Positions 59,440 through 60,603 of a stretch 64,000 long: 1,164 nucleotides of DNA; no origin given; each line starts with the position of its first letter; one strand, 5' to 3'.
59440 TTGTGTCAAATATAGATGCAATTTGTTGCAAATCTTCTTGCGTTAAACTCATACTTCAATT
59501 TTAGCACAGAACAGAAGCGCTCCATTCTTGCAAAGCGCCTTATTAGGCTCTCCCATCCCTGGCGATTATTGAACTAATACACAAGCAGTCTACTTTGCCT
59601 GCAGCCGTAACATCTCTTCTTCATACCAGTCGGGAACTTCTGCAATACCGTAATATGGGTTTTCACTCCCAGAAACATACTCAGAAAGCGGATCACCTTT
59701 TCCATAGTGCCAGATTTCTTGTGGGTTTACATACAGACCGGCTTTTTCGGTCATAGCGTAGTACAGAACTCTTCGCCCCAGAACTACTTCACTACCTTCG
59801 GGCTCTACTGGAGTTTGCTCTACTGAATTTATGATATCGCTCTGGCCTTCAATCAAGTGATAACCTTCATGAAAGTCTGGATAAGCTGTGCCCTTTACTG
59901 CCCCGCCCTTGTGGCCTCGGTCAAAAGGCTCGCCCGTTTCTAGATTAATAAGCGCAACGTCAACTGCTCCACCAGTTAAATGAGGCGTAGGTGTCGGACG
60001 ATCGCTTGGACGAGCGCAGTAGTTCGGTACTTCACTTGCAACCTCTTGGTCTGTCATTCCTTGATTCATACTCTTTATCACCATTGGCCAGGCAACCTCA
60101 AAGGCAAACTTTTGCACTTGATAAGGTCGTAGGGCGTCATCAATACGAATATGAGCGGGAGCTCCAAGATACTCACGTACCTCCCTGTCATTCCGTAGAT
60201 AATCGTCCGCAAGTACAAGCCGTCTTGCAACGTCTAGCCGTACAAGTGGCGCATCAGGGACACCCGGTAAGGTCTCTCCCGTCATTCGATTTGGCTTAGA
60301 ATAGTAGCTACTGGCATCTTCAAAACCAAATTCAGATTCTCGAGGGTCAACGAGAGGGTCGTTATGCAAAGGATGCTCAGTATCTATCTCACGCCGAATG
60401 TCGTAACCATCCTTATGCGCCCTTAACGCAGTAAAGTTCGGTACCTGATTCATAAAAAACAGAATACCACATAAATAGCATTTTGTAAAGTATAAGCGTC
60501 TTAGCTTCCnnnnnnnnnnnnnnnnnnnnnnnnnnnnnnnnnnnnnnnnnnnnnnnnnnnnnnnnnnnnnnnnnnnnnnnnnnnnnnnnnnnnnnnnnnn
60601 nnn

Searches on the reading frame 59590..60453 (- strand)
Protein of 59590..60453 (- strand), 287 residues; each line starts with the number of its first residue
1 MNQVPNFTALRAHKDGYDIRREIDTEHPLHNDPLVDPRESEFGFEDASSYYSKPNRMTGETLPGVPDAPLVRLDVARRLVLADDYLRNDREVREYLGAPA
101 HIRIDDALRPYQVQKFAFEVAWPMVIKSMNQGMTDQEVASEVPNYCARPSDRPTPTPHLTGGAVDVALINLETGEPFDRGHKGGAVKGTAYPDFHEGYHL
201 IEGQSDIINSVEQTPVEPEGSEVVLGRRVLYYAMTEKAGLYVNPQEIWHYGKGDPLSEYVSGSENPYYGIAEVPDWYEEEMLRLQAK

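Call 3: search_protein_families(library=pfam, proteins=[window:59590-60453:-], max_evalue=0.01)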
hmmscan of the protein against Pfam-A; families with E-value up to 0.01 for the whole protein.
window:59590-60453:- (287 aa): 1 family
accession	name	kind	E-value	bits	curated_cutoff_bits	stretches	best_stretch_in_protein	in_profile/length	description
PF01427.22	Peptidase_M15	-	0.00025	21.3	27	0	104-180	65-134/199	D-ala-D-ala dipeptidase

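Call 4: search_protein_families(library=ncbifam, proteins=[window:59590-60453:-], max_evalue=0.01)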
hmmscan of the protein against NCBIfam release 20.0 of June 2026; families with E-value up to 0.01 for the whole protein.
window:59590-60453:- (287 aa): 1 family
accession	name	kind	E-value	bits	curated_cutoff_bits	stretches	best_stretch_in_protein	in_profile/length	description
NF007557.0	PRK10178.1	equivalog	0.0069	16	176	0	218-250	134-166/188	D-alanyl-D-alanine dipeptidase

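Call 7: search_protein_families(library=padloc, proteins=[window:59590-60453:-], max_evalue=0.01)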
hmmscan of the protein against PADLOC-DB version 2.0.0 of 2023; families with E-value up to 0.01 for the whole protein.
window:59590-60453:- (287 aa): 0 families

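Call 8: search_protein_families(library=phrogs, proteins=[window:59590-60453:-], max_evalue=0.01)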
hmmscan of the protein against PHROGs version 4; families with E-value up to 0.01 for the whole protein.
window:59590-60453:- (287 aa): 0 families
